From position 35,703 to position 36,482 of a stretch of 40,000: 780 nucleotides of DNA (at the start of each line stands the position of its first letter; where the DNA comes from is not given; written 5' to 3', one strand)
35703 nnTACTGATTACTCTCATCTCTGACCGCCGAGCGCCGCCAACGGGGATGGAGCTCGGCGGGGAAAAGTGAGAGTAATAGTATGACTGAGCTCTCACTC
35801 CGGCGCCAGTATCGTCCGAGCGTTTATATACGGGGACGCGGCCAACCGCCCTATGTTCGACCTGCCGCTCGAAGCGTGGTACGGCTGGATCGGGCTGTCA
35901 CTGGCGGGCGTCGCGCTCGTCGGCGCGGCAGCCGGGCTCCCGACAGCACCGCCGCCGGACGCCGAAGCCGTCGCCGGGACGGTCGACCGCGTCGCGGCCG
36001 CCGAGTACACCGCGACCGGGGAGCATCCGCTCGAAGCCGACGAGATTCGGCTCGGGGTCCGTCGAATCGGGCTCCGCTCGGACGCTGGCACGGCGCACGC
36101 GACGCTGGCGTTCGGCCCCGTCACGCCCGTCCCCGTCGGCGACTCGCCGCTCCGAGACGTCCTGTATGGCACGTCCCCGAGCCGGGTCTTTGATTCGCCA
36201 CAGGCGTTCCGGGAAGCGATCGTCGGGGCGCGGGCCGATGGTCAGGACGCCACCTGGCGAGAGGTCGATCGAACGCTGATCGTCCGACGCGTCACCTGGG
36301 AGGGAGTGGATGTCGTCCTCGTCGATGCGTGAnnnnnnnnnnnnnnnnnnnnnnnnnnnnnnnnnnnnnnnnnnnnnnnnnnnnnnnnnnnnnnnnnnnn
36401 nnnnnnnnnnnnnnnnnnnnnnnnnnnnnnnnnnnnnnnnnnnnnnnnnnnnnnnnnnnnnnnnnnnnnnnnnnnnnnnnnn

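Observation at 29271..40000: CetZ tubulin gene divergently paired with an orphan type-IV-pilus/Tad-like assembly module built from unrecognisable anchored proteins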

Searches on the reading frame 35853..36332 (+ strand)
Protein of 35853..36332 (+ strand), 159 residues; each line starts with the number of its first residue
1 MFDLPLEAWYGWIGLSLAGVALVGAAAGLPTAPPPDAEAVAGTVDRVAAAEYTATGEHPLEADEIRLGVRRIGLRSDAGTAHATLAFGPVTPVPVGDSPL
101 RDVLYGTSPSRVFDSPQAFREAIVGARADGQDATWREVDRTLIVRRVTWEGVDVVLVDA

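Call 5: search_protein_families(library=pfam, proteins=[window:35853-36332:+], max_evalue=0.01)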
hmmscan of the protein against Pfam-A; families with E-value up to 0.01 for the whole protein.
window:35853-36332:+ (159 aa): 1 family
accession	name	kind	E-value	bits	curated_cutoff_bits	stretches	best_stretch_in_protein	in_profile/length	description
PF23954.1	DUF7283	-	1.2e-56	191.1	27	1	3-147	1-142/142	Family of unknown function (DUF7283)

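Call 6: search_protein_families(library=ncbifam, proteins=[window:35853-36332:+], max_evalue=0.01)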
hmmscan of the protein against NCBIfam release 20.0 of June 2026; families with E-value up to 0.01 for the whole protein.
window:35853-36332:+ (159 aa): 0 families

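Call 17: find_homologous_proteins(query=window:35853-36332:+, max_evalue=0.001)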
Query window:35853-36332:+ (159 aa): 96 proteins with E <= 0.001 among 1561 candidates.
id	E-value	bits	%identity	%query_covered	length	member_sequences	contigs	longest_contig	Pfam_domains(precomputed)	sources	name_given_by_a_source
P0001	4.9e-96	338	99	100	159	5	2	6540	PF23954.2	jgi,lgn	jgi:hypothetical protein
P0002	1.7e-90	320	94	100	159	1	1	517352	PF23954.2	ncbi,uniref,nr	ncbi:DUF7283 family protein [Halobellus ordinarius]|uniref:DUF7283 family protein n=1 Tax=Halobellus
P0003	9.7e-78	278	82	100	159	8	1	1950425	PF23954.2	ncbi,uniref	ncbi:DUF7283 family protein [Halobellus salinisoli]|uniref:DUF7283 family protein n=1 Tax=Halobellus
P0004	2.3e-77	277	82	100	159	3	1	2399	PF23954.2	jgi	jgi:hypothetical protein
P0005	1.8e-76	274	82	100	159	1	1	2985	PF23954.2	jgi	jgi:hypothetical protein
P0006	4.5e-76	273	81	100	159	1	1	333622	PF23954.2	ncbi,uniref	ncbi:DUF7283 family protein [Halobellus sp. GM3]|uniref:DUF7283 family protein n=1 Tax=Halobellus sp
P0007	5.0e-76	273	79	100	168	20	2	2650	PF23954.2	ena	-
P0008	1.3e-75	271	79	100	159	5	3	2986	PF23954.2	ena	-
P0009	1.4e-75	271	79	100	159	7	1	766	PF23954.2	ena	-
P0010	1.5e-75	271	81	100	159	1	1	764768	PF23954.2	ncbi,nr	ncbi:hypothetical protein DVK02_02105 [Halobellus sp. Atlit-31R]|nr:hypothetical protein DVK02_02105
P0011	2.9e-75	270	79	100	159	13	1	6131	PF23954.2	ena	-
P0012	3.0e-75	270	79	100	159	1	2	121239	PF23954.2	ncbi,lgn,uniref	ncbi:MAG: hypothetical protein ABEI27_11385 [Halobellus sp.]|uniref:DUF7283 family protein n=1 Tax=H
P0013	4.3e-75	270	79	100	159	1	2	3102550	PF23954.2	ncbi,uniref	ncbi:DUF7283 family protein [Halobellus rubicundus]|uniref:Uncharacterized protein n=1 Tax=Halobellu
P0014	1.6e-74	268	79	100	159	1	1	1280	PF23954.2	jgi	-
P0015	3.6e-74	267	77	100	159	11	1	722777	PF23954.2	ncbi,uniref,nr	ncbi:DUF7283 family protein [Halobellus ruber]|uniref:Uncharacterized protein n=1 Tax=Halobellus rub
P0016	1.3e-73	265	77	100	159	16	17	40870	PF23954.2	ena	-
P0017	2.9e-73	264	77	100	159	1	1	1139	PF23954.2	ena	-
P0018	7.6e-73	262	78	100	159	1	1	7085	PF23954.2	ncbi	ncbi:MAG: hypothetical protein ABEJ97_05705 [Halobellus sp.]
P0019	2.0e-72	261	78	100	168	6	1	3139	PF23954.2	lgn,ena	-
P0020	4.1e-72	260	76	100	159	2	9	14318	PF23954.2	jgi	jgi:hypothetical protein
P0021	1.4e-71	258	77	97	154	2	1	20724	PF23954.2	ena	-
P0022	2.0e-71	258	77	97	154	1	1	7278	PF23954.2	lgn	-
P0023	8.4e-71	256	75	97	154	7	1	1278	PF23954.2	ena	-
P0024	8.7e-71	256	75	97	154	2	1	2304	PF23954.2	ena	-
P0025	1.4e-70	255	76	97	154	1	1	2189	PF23954.2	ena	-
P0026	1.8e-70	255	74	100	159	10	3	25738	PF23954.2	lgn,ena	-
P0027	2.0e-70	254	76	97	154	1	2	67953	PF23954.2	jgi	-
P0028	2.7e-70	254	77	97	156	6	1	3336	PF23954.2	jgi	jgi:hypothetical protein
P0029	3.6e-70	254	75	100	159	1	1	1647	PF23954.2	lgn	-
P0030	3.9e-70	254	76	97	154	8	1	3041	PF23954.2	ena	-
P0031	6.3e-70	253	75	100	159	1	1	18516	PF23954.2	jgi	jgi:hypothetical protein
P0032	9.8e-70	252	75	100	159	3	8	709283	PF23954.2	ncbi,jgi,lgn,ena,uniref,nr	ncbi:DUF7283 family protein [Halobellus clavatus]|jgi:hypothetical protein|uniref:Uncharacterized pr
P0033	1.1e-69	252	72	100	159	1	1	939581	PF23954.2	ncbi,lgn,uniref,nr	ncbi:DUF7283 family protein [Halogeometricum limi]|uniref:Uncharacterized protein n=1 Tax=Halogeomet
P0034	6.8e-69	249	73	100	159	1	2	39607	PF23954.2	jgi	jgi:hypothetical protein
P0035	1.2e-68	249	72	100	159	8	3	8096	PF23954.2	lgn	-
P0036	1.9e-68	248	71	100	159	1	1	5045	PF23954.2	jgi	jgi:hypothetical protein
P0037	1.9e-68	248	71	100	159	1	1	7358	PF23954.2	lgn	-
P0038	2.5e-68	248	70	100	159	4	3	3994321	PF23954.2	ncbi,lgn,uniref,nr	ncbi:hypothetical protein GL213_12215 [Halogeometricum borinquense]|uniref:Uncharacterized protein n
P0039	2.4e-67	244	72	100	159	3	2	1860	PF23954.2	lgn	-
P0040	7.2e-67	243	70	100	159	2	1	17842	PF23954.2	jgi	jgi:hypothetical protein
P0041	1.5e-66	242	71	100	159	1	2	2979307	PF23954.2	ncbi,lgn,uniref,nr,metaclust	ncbi:DUF7283 family protein [Halopelagius longus]|uniref:Uncharacterized protein n=1 Tax=Halopelagiu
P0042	2.2e-66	241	71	100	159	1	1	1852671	PF23954.2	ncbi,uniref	ncbi:DUF7283 family protein [Halopelagius fulvigenes]|uniref:Uncharacterized protein n=1 Tax=Halopel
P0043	2.2e-65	238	70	100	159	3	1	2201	PF23954.2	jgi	jgi:hypothetical protein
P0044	6.1e-64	233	69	100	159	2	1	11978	PF23954.2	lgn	-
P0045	1.1e-63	233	68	100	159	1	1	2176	PF23954.2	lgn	-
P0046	1.6e-63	232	69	100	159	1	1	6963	PF23954.2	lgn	-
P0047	1.9e-61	225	68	100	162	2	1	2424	PF23954.2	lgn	-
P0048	1.4e-57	213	63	99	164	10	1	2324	PF23954.2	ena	-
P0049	5.5e-55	204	67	100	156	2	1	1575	PF23954.2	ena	-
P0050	3.4e-53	198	64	99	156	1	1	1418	PF23954.2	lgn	-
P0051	7.6e-53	197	64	100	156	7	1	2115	PF23954.2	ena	-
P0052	2.6e-45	173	57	100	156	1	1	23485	PF23954.2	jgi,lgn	jgi:hypothetical protein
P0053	5.1e-45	172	58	100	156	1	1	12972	PF23954.2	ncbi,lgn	-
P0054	1.0e-44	171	59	99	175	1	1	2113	PF23954.2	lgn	-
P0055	1.4e-44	170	57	99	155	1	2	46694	PF23954.2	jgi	jgi:hypothetical protein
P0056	1.6e-44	170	55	99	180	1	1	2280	PF23954.2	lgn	-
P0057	2.1e-43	167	59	99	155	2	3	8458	PF23954.2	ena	-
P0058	5.3e-43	165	57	99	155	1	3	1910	PF23954.2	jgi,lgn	jgi:hypothetical protein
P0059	5.4e-43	165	58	99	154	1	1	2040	PF23954.2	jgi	jgi:hypothetical protein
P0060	1.5e-42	164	55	99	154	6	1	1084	PF23954.2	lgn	-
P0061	1.5e-42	164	57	99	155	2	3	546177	PF23954.2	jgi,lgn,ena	-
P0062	1.3e-41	161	57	99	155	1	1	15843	PF23954.2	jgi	jgi:hypothetical protein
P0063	8.2e-41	158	55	99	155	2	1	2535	PF23954.2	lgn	-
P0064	9.7e-41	158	52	100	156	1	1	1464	PF23954.2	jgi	-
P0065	1.2e-40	158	53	100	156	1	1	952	PF23954.2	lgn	-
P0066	2.1e-40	157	57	99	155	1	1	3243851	PF23954.2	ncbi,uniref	ncbi:DUF7283 family protein [Haloplanus salilacus]|uniref:DUF7283 family protein n=1 Tax=Haloplanus 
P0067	4.2e-40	156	57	99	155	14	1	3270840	PF23954.2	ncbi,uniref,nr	ncbi:DUF7283 family protein [Haloplanus natans]|uniref:DUF7283 family protein n=1 Tax=Haloplanus nat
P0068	2.6e-39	153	55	99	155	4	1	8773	PF23954.2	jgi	-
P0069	2.8e-39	153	55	99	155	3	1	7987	PF23954.2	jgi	jgi:hypothetical protein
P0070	4.7e-39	152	55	100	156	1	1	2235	PF23954.2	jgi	jgi:hypothetical protein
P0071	6.3e-38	149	53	99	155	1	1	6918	PF23954.2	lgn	-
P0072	6.5e-38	149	53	98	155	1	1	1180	PF23954.2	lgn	-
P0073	7.1e-38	149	51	100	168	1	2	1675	PF23954.2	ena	-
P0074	1.1e-37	148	48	100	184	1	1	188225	PF23954.2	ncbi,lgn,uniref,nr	ncbi:hypothetical protein C453_05899 [Haloferax elongans ATCC BAA-1513]|uniref:Uncharacterized prote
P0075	1.7e-37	147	74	58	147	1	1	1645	PF23954.2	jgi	jgi:hypothetical protein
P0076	2.2e-37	147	52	99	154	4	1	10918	PF23954.2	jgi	jgi:hypothetical protein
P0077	2.5e-37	147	52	99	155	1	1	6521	PF23954.2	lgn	-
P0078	3.7e-37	146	54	100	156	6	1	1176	PF23954.2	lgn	-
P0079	6.3e-37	146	49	100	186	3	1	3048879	PF23954.2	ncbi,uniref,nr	ncbi:hypothetical protein KU306_08290 [Haloferax larsenii]|uniref:Flagellin N-terminal-like domain-c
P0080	8.6e-37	145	51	99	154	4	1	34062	PF23954.2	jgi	-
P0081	3.0e-35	140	49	100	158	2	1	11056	PF23954.2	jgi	jgi:hypothetical protein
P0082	1.3e-34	138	51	99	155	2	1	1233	PF23954.2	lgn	-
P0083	2.0e-33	134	52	100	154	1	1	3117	PF23954.2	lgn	-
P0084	2.3e-32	131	54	92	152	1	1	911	PF23954.2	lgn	-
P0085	2.7e-32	131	52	99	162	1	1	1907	PF23954.2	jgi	-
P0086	1.7e-31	128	47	100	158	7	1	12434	PF23954.2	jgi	jgi:hypothetical protein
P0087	1.2e-30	125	46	99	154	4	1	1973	PF23954.2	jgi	jgi:hypothetical protein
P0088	1.4e-30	125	50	99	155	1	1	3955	PF23954.2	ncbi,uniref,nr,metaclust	ncbi:DUF7283 family protein [Candidatus Halobonum tyrrellensis]|uniref:Uncharacterized protein n=1 T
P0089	5.5e-30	123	47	100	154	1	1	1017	PF23954.2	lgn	-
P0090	5.8e-30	123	47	99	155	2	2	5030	PF23954.2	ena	-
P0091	7.8e-30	123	46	99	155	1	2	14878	PF23954.2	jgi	jgi:hypothetical protein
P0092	6.6e-29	119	47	100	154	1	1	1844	PF23954.2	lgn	-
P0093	9.4e-29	119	49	100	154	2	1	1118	PF23954.2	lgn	-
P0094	1.1e-27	116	46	100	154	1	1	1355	PF23954.2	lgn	-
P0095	4.2e-27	114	43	99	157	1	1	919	PF23954.2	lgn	-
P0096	2.3e-24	105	45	99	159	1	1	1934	PF23954.2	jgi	jgi:hypothetical protein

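Call 21: find_related_loci(query=A2, collection=genome_contigs, flank=10000)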
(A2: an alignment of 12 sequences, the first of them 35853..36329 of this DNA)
Query A2 (159 aa) in genome_contigs; peptide patterns used: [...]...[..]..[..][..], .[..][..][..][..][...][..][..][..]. (x = any residue, [..] = any of these).
78 stretches matched a pattern; 58 encode a relative of the query (tblastn E <= 1e-3); 58 distinct loci.
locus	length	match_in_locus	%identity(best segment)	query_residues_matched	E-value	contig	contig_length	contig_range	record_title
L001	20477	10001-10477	81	1-159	5e-79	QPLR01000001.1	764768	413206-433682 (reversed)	Halobellus sp. Atlit-31R P_contig000001, whole genome shotgun sequence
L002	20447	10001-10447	79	1-149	4e-74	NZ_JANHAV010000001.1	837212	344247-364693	Halobellus inordinatus strain YC20 Scaffold1_1, whole genome shotgun sequence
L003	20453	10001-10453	94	1-151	1e-73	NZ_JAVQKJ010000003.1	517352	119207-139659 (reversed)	Halobellus ordinarius strain ZY16 ZY16_ctg003, whole genome shotgun sequence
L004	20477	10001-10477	79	1-159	8e-74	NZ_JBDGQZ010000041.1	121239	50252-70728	MAG: Halobellus sp. isolate DAL-Ass_37_98C3R c_000000000037, whole genome shotgun sequence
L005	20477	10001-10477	82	1-159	1e-72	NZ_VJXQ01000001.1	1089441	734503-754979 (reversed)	Halobellus captivus strain ZY21 scaffold1, whole genome shotgun sequence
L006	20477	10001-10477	77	1-159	6e-71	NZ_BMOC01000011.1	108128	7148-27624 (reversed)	Halobellus salinus strain JCM 14359 sequence11, whole genome shotgun sequence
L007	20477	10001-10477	71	1-159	1e-70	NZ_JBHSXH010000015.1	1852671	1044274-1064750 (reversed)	Halopelagius fulvigenes strain YIM 94188 GCM70025820_6, whole genome shotgun sequence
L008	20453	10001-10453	70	1-151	2e-63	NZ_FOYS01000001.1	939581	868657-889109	Halogeometricum limi strain CGMCC 1.8711, whole genome shotgun sequence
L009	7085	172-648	78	1-159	2e-62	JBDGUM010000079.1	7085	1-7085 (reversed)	MAG: Halobellus sp. isolate DAL-WCL_39_63C4R c_000000011497, whole genome shotgun sequence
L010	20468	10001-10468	63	1-159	1e-60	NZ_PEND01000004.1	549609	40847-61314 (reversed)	Halegenticoccus soli strain SYSU A9-0 contig004, whole genome shotgun sequence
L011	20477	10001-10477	72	1-159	2e-57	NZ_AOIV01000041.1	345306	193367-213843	Halogeometricum pallidum JCM 14848 contig_41, whole genome shotgun sequence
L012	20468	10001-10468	62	1-159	2e-57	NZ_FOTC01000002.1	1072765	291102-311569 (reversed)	Halogranum rubrum strain CGMCC 1.7738, whole genome shotgun sequence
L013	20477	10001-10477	75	1-159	4e-74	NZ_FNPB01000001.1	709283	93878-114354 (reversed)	Halobellus clavatus strain CGMCC 1.10118, whole genome shotgun sequence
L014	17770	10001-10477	75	1-159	2e-54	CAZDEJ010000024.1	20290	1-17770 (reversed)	MAG TPA_asm: uncultured Halobellus sp. isolate SRP090399_co1_60 genome assembly, contig: NODE_954_length_20290_cov_30.40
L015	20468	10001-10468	62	1-159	3e-54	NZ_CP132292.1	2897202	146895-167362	Salinirarus marinus strain XH8 chromosome, complete genome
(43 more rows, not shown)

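Call 38: search_protein_families(library=pfam, proteins=[L003:14962-16227:-, L003:16229-17659:-, L003:17718-18692:-], max_evalue=0.001)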
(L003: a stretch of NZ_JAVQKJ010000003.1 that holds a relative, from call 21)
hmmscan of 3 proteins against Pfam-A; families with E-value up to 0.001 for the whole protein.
L003:14962-16227:- (421 aa): 2 families
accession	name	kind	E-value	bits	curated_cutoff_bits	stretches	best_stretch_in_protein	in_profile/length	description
PF01458.23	SUFBD_core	-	5.5e-68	229.3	27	1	147-395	6-232/232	SUF system FeS cluster assembly, SufBD core domain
PF19295.5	SufBD_N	-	7.8e-09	35.9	23.5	1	68-138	97-167/172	SufBD protein N-terminal region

L003:16229-17659:- (476 aa): 2 families
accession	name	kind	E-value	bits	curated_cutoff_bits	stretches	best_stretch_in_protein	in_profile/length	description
PF01458.23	SUFBD_core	-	2.5e-84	282.8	27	1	213-447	1-232/232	SUF system FeS cluster assembly, SufBD core domain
PF19295.5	SufBD_N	-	4.3e-09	36.7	23.5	1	139-210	100-171/172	SufBD protein N-terminal region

L003:17718-18692:- (324 aa): 4 families
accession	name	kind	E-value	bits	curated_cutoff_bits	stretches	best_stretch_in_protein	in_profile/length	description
PF00005.33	ABC_tran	-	1.2e-16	62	25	1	41-242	1-134/137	ABC transporter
PF02463.25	SMC_N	-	1e-05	25.5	40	0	217-280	137-202/220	RecF/RecN/SMC N terminal domain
PF00004.35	AAA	-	0.00021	22.2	21.2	0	56-74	3-21/131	ATPase family associated with various cellular activities (AAA)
PF13304.12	AAA_21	-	0.0004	21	27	0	53-71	1-19/304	AAA domain, putative AbiEii toxin, Type IV TA system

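Call 39: search_protein_families(library=pfam, proteins=[window:35853-36332:+, L003:11869-14928:+], max_evalue=10)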
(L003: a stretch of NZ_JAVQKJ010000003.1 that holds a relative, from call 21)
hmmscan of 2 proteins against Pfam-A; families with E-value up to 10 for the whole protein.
window:35853-36332:+ (159 aa): 2 families
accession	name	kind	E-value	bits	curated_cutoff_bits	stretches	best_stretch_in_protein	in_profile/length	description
PF23954.1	DUF7283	-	1.2e-56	191.1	27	1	3-147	1-142/142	Family of unknown function (DUF7283)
PF19102.7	DUF5789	-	0.048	14.1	21.7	1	94-125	35-65/75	Family of unknown function (DUF5789)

L003:11869-14928:+ (1019 aa): 1 family
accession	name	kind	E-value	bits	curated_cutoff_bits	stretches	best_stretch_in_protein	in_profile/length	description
PF23957.1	DUF7286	-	0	1147.8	27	1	5-1000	1-1000/1000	Family of unknown function (DUF7286)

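Call 48: predict_structure(alignment_id=A4)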
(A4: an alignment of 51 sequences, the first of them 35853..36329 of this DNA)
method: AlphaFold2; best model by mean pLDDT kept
length: 159 residues; sequences in the alignment: 51
mean_pLDDT: 87.4   pTM: 0.76
mean pLDDT of the five models: 87.4, 87.2, 86.6, 86.4, 85.8
residues with pLDDT >= 90: 116; 70-90: 13; 50-70: 25; < 50: 5
segments of 3 or more residues with pLDDT < 50: 1-5
pLDDT, mean of each block of 10 residues (from residue 1): 50 58 60 90 97 96 95 95 94 92 97 97 95 90 97 96
secondary structure, 60 per line:
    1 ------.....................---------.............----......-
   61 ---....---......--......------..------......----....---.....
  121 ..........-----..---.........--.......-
elements in order: H7-27 H37-49 E54-59 E64-67 E71-76 E79-84 H99-104 H109-112 H116-130 E141-149 E152-158

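Call 53: fold_search(model_id=the predicted structure, library=pdb)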
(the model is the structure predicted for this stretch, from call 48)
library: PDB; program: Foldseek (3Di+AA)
matches with E <= 10: 184; with E <= 0.001: 0
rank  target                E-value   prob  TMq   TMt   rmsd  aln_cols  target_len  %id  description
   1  8fbp_I                1.4e-01  0.08  0.14  0.07  14.3       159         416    9  Glutamine synthetase from Pseudomonas aeruginosa, filament double-unit in compressed conformation (released 2024-02-14)
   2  2zvv_B                4.9e-01  0.09  0.16  0.11  13.9       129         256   11  Crystal structure of Proliferating cellular nuclear antigen 1 and Short peptide from human P21 (released 2009-06-02)
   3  8fbp_B                5.2e-01  0.04  0.14  0.07  14.1       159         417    9  Glutamine synthetase from Pseudomonas aeruginosa, filament double-unit in compressed conformation (released 2024-02-14)
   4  8fbp_M                5.5e-01  0.04  0.14  0.07  14.3       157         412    9  Glutamine synthetase from Pseudomonas aeruginosa, filament double-unit in compressed conformation (released 2024-02-14)
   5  2zte                  6.2e-01  0.12  0.16  0.18  10.2       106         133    7  MtRuvA Form IV (released 2009-05-05)
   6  2h5x_A                6.6e-01  0.12  0.17  0.15   8.2       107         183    7  RuvA from Mycobacterium tuberculosis (released 2006-08-15)
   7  2h5x_B                7.0e-01  0.12  0.16  0.15   9.4       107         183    8  RuvA from Mycobacterium tuberculosis (released 2006-08-15)
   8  8fbp_N                7.9e-01  0.03  0.14  0.07  14.1       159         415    9  Glutamine synthetase from Pseudomonas aeruginosa, filament double-unit in compressed conformation (released 2024-02-14)
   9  3r5x_A                7.9e-01  0.03  0.13  0.08  12.3       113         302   10  Crystal Structure of D-alanine--D-Alanine Ligase from Bacillus anthracis complexed with ATP (released 2011-04-06)
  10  2h5x_D                8.4e-01  0.11  0.16  0.15   9.3       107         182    8  RuvA from Mycobacterium tuberculosis (released 2006-08-15)
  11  5jyx_B                8.4e-01  0.06  0.14  0.19  12.4       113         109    6  Crystal structure of the covalent thioimide intermediate of the archaeosine synthase QueF-Like (released 2016-11-09)
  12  3oip                  8.9e-01  0.07  0.17  0.15  10.4       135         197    8  Crystal structure of Yeast telomere protein Cdc13 OB1 (released 2010-11-03)
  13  3oiq_A                9.5e-01  0.08  0.18  0.17  10.4       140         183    8  Crystal structure of yeast telomere protein Cdc13 OB1 and the catalytic subunit of DNA polymerase alpha Pol1 (released 2010-11-03)
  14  3rv6_A                1.1e+00  0.04  0.18  0.08  16.4       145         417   11  Structure of a M. tuberculosis Salicylate Synthase, MbtI, in Complex with an Inhibitor with Phenyl R-Group (released 2012-05-09)
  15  7pu7_A                1.1e+00  0.06  0.19  0.05  13.9       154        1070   10  DNA polymerase from M. tuberculosis (released 2022-02-23)
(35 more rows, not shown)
